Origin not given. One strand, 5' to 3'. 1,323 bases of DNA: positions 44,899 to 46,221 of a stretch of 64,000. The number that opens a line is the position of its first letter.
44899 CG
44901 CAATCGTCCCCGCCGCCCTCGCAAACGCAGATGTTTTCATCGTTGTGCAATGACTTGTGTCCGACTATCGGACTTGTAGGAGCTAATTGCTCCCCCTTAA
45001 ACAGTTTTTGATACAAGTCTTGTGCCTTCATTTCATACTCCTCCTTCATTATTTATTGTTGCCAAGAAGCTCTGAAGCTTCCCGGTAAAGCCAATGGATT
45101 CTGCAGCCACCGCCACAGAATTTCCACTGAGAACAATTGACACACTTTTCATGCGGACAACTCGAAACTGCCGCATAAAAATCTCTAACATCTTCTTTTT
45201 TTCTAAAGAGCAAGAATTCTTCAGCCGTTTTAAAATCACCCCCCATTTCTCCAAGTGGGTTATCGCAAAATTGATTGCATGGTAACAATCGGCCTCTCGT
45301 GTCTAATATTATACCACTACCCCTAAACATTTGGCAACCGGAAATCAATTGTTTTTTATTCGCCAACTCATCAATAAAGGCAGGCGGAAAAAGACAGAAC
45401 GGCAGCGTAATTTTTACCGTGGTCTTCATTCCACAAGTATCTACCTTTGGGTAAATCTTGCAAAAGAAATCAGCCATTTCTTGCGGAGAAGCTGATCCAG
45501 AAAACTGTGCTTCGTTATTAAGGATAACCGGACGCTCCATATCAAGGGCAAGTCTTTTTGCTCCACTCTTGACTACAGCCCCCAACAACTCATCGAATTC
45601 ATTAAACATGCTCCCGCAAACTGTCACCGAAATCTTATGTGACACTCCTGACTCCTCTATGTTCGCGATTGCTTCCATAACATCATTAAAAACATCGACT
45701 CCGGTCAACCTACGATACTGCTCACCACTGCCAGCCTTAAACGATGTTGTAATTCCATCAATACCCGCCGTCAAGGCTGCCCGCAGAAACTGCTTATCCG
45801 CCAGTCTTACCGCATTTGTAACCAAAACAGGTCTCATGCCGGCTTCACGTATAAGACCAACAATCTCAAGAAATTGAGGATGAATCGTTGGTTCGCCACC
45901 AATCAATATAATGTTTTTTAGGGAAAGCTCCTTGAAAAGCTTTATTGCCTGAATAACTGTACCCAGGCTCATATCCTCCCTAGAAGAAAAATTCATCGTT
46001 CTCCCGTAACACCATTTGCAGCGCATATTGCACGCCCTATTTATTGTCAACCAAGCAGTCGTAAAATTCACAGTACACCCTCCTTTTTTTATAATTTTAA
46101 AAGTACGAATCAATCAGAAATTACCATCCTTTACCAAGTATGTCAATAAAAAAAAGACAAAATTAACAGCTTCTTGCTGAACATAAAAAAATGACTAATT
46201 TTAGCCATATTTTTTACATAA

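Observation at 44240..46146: Self-contained radical-SAM/SPASM gene plus unannotated 46-aa Cys/Asp/Glu-rich peptide (candidate new RiPP locus), followed by an HExxH protein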

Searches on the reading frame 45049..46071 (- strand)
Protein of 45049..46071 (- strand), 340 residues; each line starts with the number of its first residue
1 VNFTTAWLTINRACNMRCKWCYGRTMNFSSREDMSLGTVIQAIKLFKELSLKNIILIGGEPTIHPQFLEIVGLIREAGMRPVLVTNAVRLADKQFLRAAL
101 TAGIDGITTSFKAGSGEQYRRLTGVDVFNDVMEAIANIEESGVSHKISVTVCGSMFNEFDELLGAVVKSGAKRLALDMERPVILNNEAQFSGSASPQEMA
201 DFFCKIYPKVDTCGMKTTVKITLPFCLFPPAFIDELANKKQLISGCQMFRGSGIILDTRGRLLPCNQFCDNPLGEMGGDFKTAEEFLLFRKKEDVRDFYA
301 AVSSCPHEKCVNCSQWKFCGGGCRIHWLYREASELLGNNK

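Call 3: search_protein_families(library=ncbifam, proteins=[window:45049-46071:-], max_evalue=1)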
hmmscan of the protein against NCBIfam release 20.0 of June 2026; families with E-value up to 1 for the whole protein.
window:45049-46071:- (340 aa): 91 families (the best 25 are shown)
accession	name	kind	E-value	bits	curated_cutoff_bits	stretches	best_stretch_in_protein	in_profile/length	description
TIGR02668.1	moaA_archaeal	equivalog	1.4e-19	70.2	325.25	1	8-176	14-183/303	GTP 3',8-cyclase MoaA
TIGR04055.1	rSAM_NirJ2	equivalog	2e-18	67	500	1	6-334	3-314/326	putative heme d1 biosynthesis radical SAM protein NirJ2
NF001199.0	PRK00164.2-1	equivalog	4.8e-18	65.3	231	1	8-163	16-172/308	GTP 3',8-cyclase MoaA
NF047865.1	rSAM_PapB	equivalog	1.1e-17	64.3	340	1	7-324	6-317/330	PapB family radical SAM/SPASM ranthipeptide maturase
TIGR02666.1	moaA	equivalog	1.3e-17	63.8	284.05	1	9-152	15-165/336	GTP 3',8-cyclase MoaA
NF045646.2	rSAM_Se_TrsS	equivalog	1.6e-17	63.2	490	1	5-172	87-253/441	radical SAM (seleno)protein TrsS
TIGR04317.1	W_rSAM_matur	equivalog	9.4e-17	61.1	380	1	6-144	6-142/349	tungsten cofactor oxidoreductase radical SAM maturase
NF045574.1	sacti_mat_StsB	exception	9.4e-17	61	625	2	4-161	96-251/466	StsB family radical SAM/SPASM domain sactipeptide maturase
TIGR04545.1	rSAM_ahbD_hemeb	equivalog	1.7e-15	57.4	500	1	6-178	3-174/339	heme b synthase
TIGR04303.1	GeoRSP_rSAM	equivalog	1.9e-15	57.3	400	1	5-202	7-200/325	GeoRSP system radical SAM/SPASM protein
TIGR04051.1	rSAM_NirJ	equivalog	4.2e-15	55.6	515.45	1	10-169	8-166/354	heme d1 biosynthesis radical SAM protein NirJ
NF038283.1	viperin_w_prok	equivalog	8.8e-15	54.6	180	1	10-153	8-164/281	viperin family antiviral radical SAM protein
TIGR04340.1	rSAM_ACGX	hypoth_equivalog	7.8e-14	51.6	400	1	9-322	8-319/341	radical SAM/SPASM domain protein, ACGX system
TIGR04054.1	rSAM_NirJ1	equivalog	1.9e-13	49.8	650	1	9-171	41-202/387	putative heme d1 biosynthesis radical SAM protein NirJ1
TIGR04347.1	pseudo_SAM_Halo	equivalog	6.1e-13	48.8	525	1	10-175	44-208/390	TIGR04347 family pseudo-SAM/SPASM protein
TIGR03942.1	sulfatase_rSAM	equivalog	7.8e-12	44.9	349.45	1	12-333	9-334/363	anaerobic sulfatase maturase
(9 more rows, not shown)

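Call 4: search_protein_families(library=pfam, proteins=[window:45049-46071:-], max_evalue=1)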
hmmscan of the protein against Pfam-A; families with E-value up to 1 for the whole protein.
window:45049-46071:- (340 aa): 2 families
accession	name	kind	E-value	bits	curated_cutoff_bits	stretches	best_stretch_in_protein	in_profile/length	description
PF04055.27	Radical_SAM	-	1.2e-20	74.8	29.5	1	10-153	3-151/166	Radical SAM superfamily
PF13353.11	Fer4_12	-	1.1e-06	29.5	22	1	13-79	14-82/137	4Fe-4S single cluster domain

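Call 5: find_homologous_proteins(query=window:45049-46071:-)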
Query window:45049-46071:- (340 aa): 117 proteins with E <= 0.001 among 3111 candidates.
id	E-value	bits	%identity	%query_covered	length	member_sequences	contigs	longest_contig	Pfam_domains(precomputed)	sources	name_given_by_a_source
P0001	1.5e-220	749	100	96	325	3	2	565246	PF04055.28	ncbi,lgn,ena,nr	ncbi:radical SAM protein [Patescibacteria group bacterium]|nr:radical SAM protein [Patescibacteria g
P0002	6.3e-161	553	68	100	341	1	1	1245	PF04055.28,PF13353.12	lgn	-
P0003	2.9e-146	505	60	98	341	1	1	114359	PF04055.28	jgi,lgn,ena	-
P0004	2.4e-137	476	58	99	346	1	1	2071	PF04055.28,PF13353.12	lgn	-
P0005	2.5e-137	476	58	98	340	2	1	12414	PF04055.28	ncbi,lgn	-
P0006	6.1e-134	464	58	98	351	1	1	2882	PF04055.28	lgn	-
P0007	1.5e-130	453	54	97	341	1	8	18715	PF04055.28,PF13353.12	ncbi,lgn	-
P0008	8.3e-130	451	55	98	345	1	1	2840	PF04055.28,PF13353.12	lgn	-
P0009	8.6e-130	451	56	98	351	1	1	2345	PF04055.28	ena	-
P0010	4.0e-128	445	59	93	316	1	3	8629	PF04055.28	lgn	-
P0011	4.7e-123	429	54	99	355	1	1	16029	PF04055.28,PF13353.12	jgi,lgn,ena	-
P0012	6.5e-122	425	52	98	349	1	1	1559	PF04055.28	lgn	-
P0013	3.0e-121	423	52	99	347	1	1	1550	PF04055.28,PF13353.12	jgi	jgi:radical SAM protein with 4Fe4S-binding SPASM domain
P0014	7.0e-120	418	52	97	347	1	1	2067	PF04055.28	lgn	-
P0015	4.4e-119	416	50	98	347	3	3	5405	PF04055.28,PF13353.12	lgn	-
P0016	4.4e-117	409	51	99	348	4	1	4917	PF04055.28,PF13353.12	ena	-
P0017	1.9e-116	407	51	99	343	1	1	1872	PF04055.28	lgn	-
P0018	5.9e-116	405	51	99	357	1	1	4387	PF04055.28,PF13353.12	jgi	-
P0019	3.1e-115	403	50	99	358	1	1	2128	PF04055.28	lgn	-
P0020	7.4e-115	402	51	98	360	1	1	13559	PF04055.28,PF13353.12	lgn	-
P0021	3.7e-114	399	50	99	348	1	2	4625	PF04055.28,PF13353.12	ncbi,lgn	-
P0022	6.2e-113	395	48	98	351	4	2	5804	PF04055.28,PF13353.12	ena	-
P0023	1.1e-112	395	49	99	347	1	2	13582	PF04055.28,PF13353.12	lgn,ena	-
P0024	1.8e-112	394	50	98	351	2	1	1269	PF04055.28,PF13353.12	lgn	-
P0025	6.5e-112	392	49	98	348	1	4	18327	PF04055.28,PF13353.12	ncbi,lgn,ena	ncbi:MAG: radical SAM protein [Patescibacteria group bacterium]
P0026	8.9e-111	388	47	98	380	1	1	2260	PF04055.28,PF13353.12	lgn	-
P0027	1.9e-110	387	48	96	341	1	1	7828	PF04055.28,PF13353.12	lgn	-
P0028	2.8e-110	387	46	98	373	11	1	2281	PF04055.28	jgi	-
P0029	5.0e-109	383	47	98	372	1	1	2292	PF04055.28,PF13353.12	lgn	-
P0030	5.8e-109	382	46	98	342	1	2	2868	PF04055.28,PF13353.12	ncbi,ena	ncbi:MAG: radical SAM protein [Nanoarchaeota archaeon]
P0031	9.0e-109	382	48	99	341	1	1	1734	PF04055.28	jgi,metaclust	metaclust:\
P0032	3.0e-107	377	47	98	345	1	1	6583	PF04055.28,PF13353.12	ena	-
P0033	3.0e-107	377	52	90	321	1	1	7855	PF04055.28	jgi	jgi:radical SAM protein with 4Fe4S-binding SPASM domain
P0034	3.6e-107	376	47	98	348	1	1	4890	PF04055.28,PF13353.12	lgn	-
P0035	4.7e-107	376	46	98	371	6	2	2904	PF04055.28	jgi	jgi:radical SAM protein with 4Fe4S-binding SPASM domain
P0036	2.0e-106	374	48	98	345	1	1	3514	PF04055.28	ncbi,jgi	jgi:radical SAM protein with 4Fe4S-binding SPASM domain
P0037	6.1e-106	372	46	98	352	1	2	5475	PF04055.28,PF13353.12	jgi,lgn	-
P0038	1.9e-105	371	44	98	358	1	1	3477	PF04055.28,PF13353.12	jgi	jgi:radical SAM protein with 4Fe4S-binding SPASM domain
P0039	1.3e-104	368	45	97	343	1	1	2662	PF04055.28,PF13353.12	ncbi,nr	ncbi:MAG: radical SAM protein [Atribacterota bacterium]|nr:radical SAM protein [Atribacterota bacter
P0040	3.0e-104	367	46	98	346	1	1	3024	PF04055.28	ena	-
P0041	9.3e-104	365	45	98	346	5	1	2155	PF04055.28,PF13353.12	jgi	jgi:radical SAM protein with 4Fe4S-binding SPASM domain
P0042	1.8e-103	364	47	97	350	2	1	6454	PF04055.28,PF13353.12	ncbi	-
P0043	4.7e-103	363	46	96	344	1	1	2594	PF04055.28,PF13353.12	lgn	-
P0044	5.1e-103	363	46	99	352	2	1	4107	PF04055.28,PF13353.12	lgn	-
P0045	1.3e-102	361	44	98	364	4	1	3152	PF04055.28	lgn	-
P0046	1.8e-102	361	45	98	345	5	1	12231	PF04055.28,PF13353.12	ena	-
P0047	2.0e-102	361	46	98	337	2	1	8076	PF04055.28,PF13353.12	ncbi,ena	-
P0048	1.5e-101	358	45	98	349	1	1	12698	PF04055.28,PF13353.12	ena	-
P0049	2.6e-101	357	46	98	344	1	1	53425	PF04055.28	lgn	-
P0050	5.4e-101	356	46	98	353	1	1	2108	PF04055.28,PF13353.12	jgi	-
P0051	5.7e-101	356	43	98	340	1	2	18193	PF04055.28,PF13353.12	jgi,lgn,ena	jgi:radical SAM protein with 4Fe4S-binding SPASM domain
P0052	4.7e-100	353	45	99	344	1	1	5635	PF04055.28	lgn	-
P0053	2.6e-99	351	50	89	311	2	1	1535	PF04055.28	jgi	-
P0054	4.0e-99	350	47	96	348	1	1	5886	PF04055.28,PF13353.12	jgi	-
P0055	6.8e-99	349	44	98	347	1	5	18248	PF04055.28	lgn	-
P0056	1.1e-98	349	45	98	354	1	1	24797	PF04055.28,PF13353.12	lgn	-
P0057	1.1e-98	349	43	98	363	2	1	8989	PF04055.28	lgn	-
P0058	1.9e-98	348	42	98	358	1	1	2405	PF04055.28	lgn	-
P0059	2.9e-98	347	44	98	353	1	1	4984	PF04055.28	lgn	-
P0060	6.7e-98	346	44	98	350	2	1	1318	PF04055.28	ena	-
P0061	1.3e-95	338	44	99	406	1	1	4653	PF04055.28,PF13353.12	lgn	-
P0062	1.7e-95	338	44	98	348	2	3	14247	PF04055.28,PF13353.12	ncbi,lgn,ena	-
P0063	3.8e-95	337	43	98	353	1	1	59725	PF04055.28,PF13353.12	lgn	-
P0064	8.3e-95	336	42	98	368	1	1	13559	PF04055.28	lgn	-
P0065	1.9e-94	335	42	99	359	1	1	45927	PF04055.28,PF13353.12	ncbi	-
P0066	4.5e-93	330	43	98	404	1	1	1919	PF04055.28,PF13353.12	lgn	-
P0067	6.6e-91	323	42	99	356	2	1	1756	PF04055.28,PF13353.12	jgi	jgi:radical SAM protein with 4Fe4S-binding SPASM domain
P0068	2.9e-87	311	39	98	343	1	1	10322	PF04055.28,PF13353.12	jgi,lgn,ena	-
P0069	1.5e-86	309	41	97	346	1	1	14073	PF04055.28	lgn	-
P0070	1.2e-85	306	40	97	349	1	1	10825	PF04055.28,PF13353.12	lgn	-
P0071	1.3e-80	289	39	96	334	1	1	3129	PF04055.28,PF13353.12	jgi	-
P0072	1.3e-79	286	39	96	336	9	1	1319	PF04055.28,PF13353.12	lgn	-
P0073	3.6e-79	284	39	97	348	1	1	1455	PF04055.28,PF13353.12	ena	-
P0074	1.7e-76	276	38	98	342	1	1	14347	PF04055.28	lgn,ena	-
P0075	2.4e-75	272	34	97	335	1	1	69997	PF04055.28,PF13353.12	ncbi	-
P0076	1.9e-74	269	38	97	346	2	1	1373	PF04055.28,PF13353.12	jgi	-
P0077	2.3e-73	265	37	96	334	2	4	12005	PF04055.28,PF13353.12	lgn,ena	-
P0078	1.6e-72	263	37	99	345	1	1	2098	PF04055.28,PF13353.12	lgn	-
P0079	2.4e-69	252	36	99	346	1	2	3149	PF04055.28,PF13353.12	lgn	-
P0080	2.8e-69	252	37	95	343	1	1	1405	PF04055.28,PF13353.12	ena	-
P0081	3.6e-69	252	32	95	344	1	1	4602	PF04055.28,PF13353.12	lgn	-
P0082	4.0e-69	251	37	98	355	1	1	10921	PF04055.28,PF13353.12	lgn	-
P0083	1.4e-68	250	37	97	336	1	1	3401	PF04055.28,PF13353.12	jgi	jgi:radical SAM protein with 4Fe4S-binding SPASM domain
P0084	3.2e-68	248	34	98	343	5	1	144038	PF04055.28,PF13353.12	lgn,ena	-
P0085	7.2e-67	244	41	85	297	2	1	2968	PF04055.28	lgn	-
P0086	1.8e-64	236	33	97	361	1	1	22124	PF04055.28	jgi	jgi:radical SAM protein with 4Fe4S-binding SPASM domain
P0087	1.7e-63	233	57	56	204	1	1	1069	PF04055.28,PF13353.12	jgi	jgi:MoaA/NifB/PqqE/SkfB family radical SAM enzyme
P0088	2.3e-63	232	33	99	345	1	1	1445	PF04055.28,PF13353.12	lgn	-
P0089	7.5e-61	224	35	97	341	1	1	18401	PF04055.28,PF13353.12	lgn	-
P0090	2.1e-54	203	32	98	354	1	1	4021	PF04055.28,PF13353.12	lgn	-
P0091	3.6e-54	202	31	97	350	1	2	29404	PF04055.28,PF13353.12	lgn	-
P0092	1.4e-53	200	30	99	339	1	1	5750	PF04055.28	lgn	-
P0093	7.6e-52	195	30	100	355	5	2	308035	PF04055.28,PF13353.12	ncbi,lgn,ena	-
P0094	1.1e-51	194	30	98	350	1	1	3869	PF04055.28,PF13353.12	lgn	-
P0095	2.2e-51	193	31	98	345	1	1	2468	PF04055.28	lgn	-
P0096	1.3e-50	190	31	97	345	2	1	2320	PF04055.28,PF13353.12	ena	-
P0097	5.2e-50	189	50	52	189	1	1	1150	PF04055.28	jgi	-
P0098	6.1e-49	185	28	99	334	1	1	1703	PF04055.28,PF13353.12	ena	-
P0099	4.1e-48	182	30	100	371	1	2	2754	PF04055.28,PF13353.12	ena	-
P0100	1.3e-47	181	29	97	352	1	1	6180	PF04055.28,PF13353.12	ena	-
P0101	1.7e-47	180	30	98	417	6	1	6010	PF04055.28,PF13353.12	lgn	-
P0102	4.2e-47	179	30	95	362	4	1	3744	PF04055.28,PF13353.12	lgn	-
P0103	1.3e-45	174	30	95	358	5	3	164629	PF04055.28,PF13353.12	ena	-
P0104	1.1e-44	171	29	97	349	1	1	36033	PF04055.28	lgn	-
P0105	1.2e-44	171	28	99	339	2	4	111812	PF04055.28,PF13353.12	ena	-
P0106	5.4e-43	165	29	96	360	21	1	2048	PF04055.28,PF13353.12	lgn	-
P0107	2.1e-41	160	28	96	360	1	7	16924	PF04055.28,PF13353.12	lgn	-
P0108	7.1e-40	155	29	96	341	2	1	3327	PF04055.28,PF13353.12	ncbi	-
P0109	9.4e-40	155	28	98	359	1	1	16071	PF04055.28,PF13353.12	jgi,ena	-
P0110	5.5e-39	152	28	96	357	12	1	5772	PF04055.28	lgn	-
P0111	1.8e-10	59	33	39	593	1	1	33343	PF04055.28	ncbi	ncbi:MAG: radical SAM protein [Myxococcota bacterium]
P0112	6.4e-10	57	27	48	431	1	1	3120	PF23545.2,PF04055.28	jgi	jgi:uncharacterized radical SAM superfamily Fe-S cluster-containing enzyme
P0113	9.8e-10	56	31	46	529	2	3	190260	PF04055.28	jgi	jgi:pyruvate-formate lyase-activating enzyme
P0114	5.8e-6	44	28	48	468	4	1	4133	PF23545.2,PF04055.28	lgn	-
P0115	5.1e-5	41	31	37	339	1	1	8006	PF04055.28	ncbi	-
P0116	1.5e-4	39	29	43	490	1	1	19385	PF23545.2,PF04055.28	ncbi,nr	ncbi:MAG: radical SAM protein [Novosphingobium sp.]|nr:radical SAM protein [Novosphingobium sp.]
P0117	1.6e-4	39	26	49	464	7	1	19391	PF23545.2,PF04055.28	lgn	-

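Call 8: find_related_loci(query=A1, collection=genome_contigs, flank=4000)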
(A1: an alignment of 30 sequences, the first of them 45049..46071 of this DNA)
Query A1 (340 aa) in genome_contigs; peptide patterns used: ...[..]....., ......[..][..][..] (x = any residue, [..] = any of these).
304 stretches matched a pattern; 272 encode a relative of the query (tblastn E <= 1e-3); the best 80 are kept; 80 distinct loci.
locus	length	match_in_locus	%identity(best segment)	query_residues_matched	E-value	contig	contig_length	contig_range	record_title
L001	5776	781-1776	58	5-336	1e-141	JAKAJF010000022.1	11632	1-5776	MAG: bacterium isolate WY3.bin75 NODE_10111_length_11632_cov_1.242590, whole genome shotgun sequence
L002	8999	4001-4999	50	6-338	1e-123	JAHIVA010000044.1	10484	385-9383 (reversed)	MAG: Patescibacteria group bacterium isolate MM_PC_MetaG.mb.47 MM_PC_MetaG.mb.47_k141_1050689, whole genome shotgun sequ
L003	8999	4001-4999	49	5-338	3e-116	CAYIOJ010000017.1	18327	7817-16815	MAG TPA_asm: uncultured Gammaproteobacteria bacterium isolate ERP119705_co24_904 genome assembly, contig: NODE_3505_leng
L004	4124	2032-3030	46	5-338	3e-115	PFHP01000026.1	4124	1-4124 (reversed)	MAG: Candidatus Kuenenbacteria bacterium CG_4_8_14_3_um_filter_39_15 CG_4_8_14_3_um_filter_scaffold_15914_c, whole genom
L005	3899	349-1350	44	5-338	3e-109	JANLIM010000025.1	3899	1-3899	MAG: Candidatus Zambryskiibacteriota bacterium isolate S40-15 k99_472944, whole genome shotgun sequence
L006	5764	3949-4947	43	6-337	1e-100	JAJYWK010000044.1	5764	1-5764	MAG: bacterium isolate FK3.bin112 NODE_26642_length_5764_cov_2.952457, whole genome shotgun sequence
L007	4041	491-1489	44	6-337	9e-101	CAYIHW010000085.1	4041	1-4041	MAG TPA_asm: uncultured Candidatus Saccharibacteria bacterium isolate ERP119705_co23_139 genome assembly, contig: NODE_2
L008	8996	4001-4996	38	5-336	2e-90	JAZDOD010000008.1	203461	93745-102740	MAG: bacterium isolate MEGAHIT-group-0.75 k141_10865924, whole genome shotgun sequence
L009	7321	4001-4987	34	1-330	2e-80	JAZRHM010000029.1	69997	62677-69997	MAG: Alphaproteobacteria bacterium isolate T1900045481_YK20190175.MAGScoT_cleanbin_000003 SGB_7321_k141_2712007, whole g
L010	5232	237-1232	40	3-336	1e-79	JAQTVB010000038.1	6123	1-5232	MAG: Patescibacteria group bacterium isolate STB_78 NODE_38867_length_6123_cov_3.722482_Sandtown_B, whole genome shotgun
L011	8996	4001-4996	37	3-336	3e-78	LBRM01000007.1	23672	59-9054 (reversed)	MAG: Candidatus Nomurabacteria bacterium GW2011_GWA1_36_15 US05_C0007, whole genome shotgun sequence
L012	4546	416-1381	37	6-328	3e-77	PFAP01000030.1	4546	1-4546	MAG: Candidatus Falkowbacteria bacterium CG10_big_fil_rev_8_21_14_0_10_39_11 CG10_8_21_14_0.10_scaffold_22661_c, whole g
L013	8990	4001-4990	36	6-336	1e-76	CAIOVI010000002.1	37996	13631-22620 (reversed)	uncultured bacterium isolate MJ110830A_bin-153 genome assembly, contig: bin-153:02/63, whole genome shotgun sequence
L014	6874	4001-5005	39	1-336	1e-75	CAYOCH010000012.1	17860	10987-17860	MAG TPA_asm: uncultured Candidatus Saccharibacteria bacterium isolate SRP093762_co1_108 genome assembly, contig: NODE_18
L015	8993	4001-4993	36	6-336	2e-75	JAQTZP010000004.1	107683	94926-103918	MAG: Candidatus Paceibacterota bacterium isolate STC_63 NODE_424_length_107683_cov_5.142698_Sandtown_C, whole genome sho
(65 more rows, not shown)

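Call 9: find_related_loci(query=A1, collection=metagenome_contigs, flank=4000)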
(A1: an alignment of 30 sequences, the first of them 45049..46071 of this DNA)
Query A1 (340 aa) in metagenome_contigs; peptide patterns used: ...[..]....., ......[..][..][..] (x = any residue, [..] = any of these).
504 stretches matched a pattern; 460 encode a relative of the query (tblastn E <= 1e-3); the best 80 are kept; 80 distinct loci.
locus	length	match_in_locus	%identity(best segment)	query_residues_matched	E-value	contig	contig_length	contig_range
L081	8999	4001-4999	60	6-338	2e-150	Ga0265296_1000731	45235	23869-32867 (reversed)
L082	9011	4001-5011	54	2-338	5e-129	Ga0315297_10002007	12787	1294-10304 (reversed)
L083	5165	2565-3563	50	6-338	2e-124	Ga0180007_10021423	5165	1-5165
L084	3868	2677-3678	51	2-336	1e-123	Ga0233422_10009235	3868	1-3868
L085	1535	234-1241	49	1-336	1e-130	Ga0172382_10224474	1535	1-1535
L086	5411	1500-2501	48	5-338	5e-119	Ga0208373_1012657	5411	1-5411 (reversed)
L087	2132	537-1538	48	5-338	8e-126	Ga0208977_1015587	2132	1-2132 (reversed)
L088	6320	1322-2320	46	5-338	4e-114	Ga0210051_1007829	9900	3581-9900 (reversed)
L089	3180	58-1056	46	5-338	2e-117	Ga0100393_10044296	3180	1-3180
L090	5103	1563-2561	46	5-338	2e-114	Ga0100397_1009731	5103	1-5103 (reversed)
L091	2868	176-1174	46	5-338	3e-118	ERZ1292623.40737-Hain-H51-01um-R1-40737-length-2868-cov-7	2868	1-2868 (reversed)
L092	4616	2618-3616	46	5-338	5e-114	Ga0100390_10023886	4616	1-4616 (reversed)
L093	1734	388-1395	48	2-337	3e-121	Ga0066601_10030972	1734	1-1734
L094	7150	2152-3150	46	5-338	4e-113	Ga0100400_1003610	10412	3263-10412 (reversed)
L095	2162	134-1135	45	5-338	6e-116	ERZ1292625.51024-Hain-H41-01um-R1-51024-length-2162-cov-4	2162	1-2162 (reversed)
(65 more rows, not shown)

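Call 18: search_solved_structures(query=A1, max_evalue=0.001)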
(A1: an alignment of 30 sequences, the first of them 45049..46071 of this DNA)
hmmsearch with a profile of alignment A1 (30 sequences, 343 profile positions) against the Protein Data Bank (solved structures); distinct sequences matched with E-value up to 0.001: 34.
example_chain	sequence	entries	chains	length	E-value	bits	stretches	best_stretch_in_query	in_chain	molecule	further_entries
7tol_A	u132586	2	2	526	5.5e-20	75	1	13-268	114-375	glycerol dibiphytanyl glycerol tetraether - macrocyclic archaeol synthase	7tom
5wgg_A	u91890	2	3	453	9.7e-19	70.9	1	11-331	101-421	Radical SAM domain protein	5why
6c8v_A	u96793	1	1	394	8.6e-18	67.7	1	16-184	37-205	Coenzyme PQQ synthesis protein E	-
6efn_A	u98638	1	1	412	8.5e-17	64.5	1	13-174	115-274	Sporulation killing factor maturation protein SkfB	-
5v1q_A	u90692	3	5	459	4.5e-16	62.1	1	17-338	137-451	Radical SAM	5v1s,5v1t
1tv7_A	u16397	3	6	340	8.7e-15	57.9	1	12-209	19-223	Molybdenum cofactor biosynthesis protein A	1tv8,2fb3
2fb2_A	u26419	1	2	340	9e-15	57.8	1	12-209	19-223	Molybdenum cofactor biosynthesis protein A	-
7vob_C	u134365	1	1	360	1.5e-12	50.5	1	16-181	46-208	Cytosylglucuronate decarboxylase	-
7voc_C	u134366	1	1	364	1.6e-12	50.4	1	16-181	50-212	Cytosylglucuronate decarboxylase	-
9dfw_A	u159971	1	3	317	3.4e-12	49.3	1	15-186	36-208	Radical SAM core domain-containing protein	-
6b4c_A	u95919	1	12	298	3.4e-12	49.3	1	15-186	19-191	Viperin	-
9dgw_A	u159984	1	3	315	3.9e-12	49.1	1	15-185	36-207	Radical SAM core domain-containing protein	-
7n7i_A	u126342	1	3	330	4.5e-12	48.9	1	15-185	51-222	Viperin-like enzyme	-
9dfn_A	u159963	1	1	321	7.7e-12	48.2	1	15-188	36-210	Radical SAM core domain-containing protein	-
9dfu_A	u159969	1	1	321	8.7e-12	48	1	15-188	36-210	Radical SAM core domain-containing protein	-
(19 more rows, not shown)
